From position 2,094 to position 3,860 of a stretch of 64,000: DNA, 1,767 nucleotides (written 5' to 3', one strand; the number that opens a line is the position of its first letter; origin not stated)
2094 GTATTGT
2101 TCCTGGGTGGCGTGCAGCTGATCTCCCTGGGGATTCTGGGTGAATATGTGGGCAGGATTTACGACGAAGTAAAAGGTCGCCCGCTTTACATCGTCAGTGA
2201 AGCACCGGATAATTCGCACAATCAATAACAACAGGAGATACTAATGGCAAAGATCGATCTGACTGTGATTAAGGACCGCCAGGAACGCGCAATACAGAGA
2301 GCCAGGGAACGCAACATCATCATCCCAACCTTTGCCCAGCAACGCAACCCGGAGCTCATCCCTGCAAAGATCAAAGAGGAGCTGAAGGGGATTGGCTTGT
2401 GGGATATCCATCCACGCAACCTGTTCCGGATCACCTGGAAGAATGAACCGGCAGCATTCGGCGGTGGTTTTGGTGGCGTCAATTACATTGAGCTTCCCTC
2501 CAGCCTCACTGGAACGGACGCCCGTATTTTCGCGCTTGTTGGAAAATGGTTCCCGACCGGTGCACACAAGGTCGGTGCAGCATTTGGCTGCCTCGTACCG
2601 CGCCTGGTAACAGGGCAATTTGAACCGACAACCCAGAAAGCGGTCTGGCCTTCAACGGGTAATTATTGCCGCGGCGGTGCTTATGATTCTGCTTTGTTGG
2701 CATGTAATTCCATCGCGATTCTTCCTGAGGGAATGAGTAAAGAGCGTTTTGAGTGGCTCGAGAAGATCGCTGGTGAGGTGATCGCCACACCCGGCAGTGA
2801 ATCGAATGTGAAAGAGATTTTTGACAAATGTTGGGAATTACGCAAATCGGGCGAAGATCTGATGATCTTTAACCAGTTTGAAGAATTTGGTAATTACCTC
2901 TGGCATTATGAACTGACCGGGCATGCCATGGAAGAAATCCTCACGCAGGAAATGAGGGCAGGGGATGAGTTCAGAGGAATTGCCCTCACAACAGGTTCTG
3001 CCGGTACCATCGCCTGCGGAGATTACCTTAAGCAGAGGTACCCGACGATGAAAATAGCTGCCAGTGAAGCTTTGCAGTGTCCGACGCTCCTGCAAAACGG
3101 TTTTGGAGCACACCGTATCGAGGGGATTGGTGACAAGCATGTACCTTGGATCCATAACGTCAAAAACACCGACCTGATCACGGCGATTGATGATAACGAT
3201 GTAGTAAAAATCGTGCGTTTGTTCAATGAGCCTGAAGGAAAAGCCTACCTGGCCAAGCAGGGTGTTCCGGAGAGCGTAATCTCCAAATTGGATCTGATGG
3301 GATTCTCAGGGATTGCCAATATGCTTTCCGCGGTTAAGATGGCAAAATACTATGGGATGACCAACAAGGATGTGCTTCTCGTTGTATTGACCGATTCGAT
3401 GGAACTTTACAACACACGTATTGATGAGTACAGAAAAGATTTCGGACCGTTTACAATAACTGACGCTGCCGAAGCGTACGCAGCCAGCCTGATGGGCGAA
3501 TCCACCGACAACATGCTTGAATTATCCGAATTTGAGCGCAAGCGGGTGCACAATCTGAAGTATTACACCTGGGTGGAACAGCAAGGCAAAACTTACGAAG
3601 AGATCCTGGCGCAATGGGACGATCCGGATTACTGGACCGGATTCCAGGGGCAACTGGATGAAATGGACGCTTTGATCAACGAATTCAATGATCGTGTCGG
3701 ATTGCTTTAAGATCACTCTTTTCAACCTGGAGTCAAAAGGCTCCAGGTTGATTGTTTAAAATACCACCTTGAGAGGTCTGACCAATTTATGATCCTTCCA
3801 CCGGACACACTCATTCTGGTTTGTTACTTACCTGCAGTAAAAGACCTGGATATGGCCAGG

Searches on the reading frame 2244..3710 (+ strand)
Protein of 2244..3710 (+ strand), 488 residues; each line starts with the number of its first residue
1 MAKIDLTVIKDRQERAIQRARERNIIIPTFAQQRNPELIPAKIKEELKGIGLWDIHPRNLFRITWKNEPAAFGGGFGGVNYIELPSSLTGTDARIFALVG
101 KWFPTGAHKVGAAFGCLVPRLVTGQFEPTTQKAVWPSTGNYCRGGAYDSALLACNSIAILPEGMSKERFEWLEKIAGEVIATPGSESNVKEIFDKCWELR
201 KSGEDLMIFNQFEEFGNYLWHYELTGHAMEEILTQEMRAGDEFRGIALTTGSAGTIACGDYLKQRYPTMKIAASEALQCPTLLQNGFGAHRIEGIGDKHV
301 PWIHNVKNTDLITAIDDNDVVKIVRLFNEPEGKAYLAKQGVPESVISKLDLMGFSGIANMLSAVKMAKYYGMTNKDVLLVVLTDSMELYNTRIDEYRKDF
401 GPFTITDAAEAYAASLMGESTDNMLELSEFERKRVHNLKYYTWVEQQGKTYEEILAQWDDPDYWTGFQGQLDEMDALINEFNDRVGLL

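Call 69: search_protein_families(library=pfam, proteins=[window:2244-3710:+], max_evalue=1e-8)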
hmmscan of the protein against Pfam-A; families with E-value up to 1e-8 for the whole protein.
window:2244-3710:+ (488 aa): 1 family
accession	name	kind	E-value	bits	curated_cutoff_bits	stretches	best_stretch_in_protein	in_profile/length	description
PF00291.31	PALP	-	2.3e-14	53.9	35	1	104-331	33-260/295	Pyridoxal-phosphate dependent enzyme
